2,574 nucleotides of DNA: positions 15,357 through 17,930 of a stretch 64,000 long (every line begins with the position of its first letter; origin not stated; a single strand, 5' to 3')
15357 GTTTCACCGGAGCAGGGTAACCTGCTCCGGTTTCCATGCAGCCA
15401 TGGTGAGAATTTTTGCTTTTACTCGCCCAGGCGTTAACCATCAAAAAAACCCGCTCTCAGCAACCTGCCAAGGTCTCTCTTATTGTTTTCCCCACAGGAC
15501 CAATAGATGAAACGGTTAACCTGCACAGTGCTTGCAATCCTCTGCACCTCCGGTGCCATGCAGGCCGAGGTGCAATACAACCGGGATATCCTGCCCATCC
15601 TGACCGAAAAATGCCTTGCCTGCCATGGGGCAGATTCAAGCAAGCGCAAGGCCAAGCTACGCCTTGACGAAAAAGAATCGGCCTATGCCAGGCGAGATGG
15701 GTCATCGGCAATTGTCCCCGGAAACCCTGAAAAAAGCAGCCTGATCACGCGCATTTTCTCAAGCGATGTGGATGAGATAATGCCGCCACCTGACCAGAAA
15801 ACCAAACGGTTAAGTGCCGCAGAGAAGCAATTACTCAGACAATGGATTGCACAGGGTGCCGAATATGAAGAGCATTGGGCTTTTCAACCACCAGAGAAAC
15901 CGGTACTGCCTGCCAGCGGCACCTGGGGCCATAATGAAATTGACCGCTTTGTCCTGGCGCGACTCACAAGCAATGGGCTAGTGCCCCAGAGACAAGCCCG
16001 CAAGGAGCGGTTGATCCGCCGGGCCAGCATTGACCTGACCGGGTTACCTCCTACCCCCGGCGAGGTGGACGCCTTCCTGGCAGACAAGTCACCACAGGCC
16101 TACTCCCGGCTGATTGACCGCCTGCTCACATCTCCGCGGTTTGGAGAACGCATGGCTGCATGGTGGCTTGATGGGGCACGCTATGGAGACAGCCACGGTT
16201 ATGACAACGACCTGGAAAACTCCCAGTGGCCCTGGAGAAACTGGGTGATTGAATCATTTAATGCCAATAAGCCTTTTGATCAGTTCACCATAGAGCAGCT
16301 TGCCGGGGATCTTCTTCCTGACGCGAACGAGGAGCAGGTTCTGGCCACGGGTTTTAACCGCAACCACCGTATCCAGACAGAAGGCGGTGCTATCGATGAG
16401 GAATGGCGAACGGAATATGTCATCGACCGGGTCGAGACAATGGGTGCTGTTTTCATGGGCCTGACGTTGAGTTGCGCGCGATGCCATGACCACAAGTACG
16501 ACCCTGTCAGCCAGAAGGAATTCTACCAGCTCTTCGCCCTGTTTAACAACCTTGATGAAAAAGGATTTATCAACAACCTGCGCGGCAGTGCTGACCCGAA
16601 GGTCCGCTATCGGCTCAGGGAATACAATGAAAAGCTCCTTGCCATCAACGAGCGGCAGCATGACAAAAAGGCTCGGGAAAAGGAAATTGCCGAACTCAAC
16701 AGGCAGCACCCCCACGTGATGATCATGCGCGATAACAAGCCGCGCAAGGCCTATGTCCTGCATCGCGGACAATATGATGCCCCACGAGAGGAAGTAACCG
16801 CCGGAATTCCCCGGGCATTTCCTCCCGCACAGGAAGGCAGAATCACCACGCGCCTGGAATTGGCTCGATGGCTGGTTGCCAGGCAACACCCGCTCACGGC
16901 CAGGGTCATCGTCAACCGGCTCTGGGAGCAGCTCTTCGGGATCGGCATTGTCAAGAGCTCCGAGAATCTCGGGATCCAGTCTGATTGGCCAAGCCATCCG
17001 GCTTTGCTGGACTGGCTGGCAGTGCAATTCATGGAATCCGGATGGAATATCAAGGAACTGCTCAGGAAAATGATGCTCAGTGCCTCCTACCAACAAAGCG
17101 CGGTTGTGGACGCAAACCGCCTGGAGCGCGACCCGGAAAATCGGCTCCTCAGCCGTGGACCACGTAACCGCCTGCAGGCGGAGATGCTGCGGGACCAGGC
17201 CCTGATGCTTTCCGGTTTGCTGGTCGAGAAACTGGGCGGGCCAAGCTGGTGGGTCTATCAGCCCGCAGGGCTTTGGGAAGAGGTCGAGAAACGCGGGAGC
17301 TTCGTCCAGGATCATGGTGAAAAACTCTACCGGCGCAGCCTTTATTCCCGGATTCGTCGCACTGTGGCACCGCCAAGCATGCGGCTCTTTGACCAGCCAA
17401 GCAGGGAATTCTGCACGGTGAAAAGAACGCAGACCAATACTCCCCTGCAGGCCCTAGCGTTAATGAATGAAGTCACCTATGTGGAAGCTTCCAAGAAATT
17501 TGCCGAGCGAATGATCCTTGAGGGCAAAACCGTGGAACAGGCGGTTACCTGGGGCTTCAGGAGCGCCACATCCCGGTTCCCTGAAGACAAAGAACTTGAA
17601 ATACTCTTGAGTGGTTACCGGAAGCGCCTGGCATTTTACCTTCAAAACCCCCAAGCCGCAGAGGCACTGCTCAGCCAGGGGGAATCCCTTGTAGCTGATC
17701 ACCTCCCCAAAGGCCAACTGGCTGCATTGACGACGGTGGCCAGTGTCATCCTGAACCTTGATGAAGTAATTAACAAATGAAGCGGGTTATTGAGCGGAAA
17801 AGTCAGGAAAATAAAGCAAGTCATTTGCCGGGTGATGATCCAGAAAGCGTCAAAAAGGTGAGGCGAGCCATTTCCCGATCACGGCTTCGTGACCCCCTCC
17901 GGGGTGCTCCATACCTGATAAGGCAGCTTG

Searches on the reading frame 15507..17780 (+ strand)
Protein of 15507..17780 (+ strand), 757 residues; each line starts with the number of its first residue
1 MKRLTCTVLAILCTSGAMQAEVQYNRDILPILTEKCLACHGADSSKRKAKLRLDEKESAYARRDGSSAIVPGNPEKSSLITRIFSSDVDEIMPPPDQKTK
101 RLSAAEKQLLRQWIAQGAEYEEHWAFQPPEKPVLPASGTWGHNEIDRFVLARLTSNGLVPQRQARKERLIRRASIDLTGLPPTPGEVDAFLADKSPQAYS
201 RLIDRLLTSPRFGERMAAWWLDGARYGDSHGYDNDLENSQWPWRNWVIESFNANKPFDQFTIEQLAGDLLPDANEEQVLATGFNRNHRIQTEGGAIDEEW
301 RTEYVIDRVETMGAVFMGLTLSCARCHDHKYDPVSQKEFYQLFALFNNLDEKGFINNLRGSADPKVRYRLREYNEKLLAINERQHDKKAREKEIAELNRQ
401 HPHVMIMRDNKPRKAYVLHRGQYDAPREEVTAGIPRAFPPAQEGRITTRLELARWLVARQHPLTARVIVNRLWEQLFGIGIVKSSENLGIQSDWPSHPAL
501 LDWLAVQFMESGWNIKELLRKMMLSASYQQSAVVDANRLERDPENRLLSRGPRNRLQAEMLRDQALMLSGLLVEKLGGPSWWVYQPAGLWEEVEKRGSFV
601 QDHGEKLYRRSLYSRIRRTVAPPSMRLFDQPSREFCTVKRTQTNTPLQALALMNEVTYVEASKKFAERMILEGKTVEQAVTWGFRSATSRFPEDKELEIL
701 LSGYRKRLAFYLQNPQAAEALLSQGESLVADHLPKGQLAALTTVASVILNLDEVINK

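Call 10: search_protein_families(library=pfam, proteins=[window:15507-17780:+], max_evalue=0.001)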
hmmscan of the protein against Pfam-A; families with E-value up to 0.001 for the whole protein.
window:15507-17780:+ (757 aa): 3 families
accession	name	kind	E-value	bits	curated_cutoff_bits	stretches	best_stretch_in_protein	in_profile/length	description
PF07587.16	PSD1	-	2.1e-95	319.2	28.5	1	448-701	1-241/244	Protein of unknown function (DUF1553)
PF07583.16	PSCyt2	-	1.2e-85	287.2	29.8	1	144-350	1-208/209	Protein of unknown function (DUF1549)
PF07635.16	PSCyt1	-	3.9e-16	59.8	22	1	36-96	1-59/59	Planctomycete cytochrome C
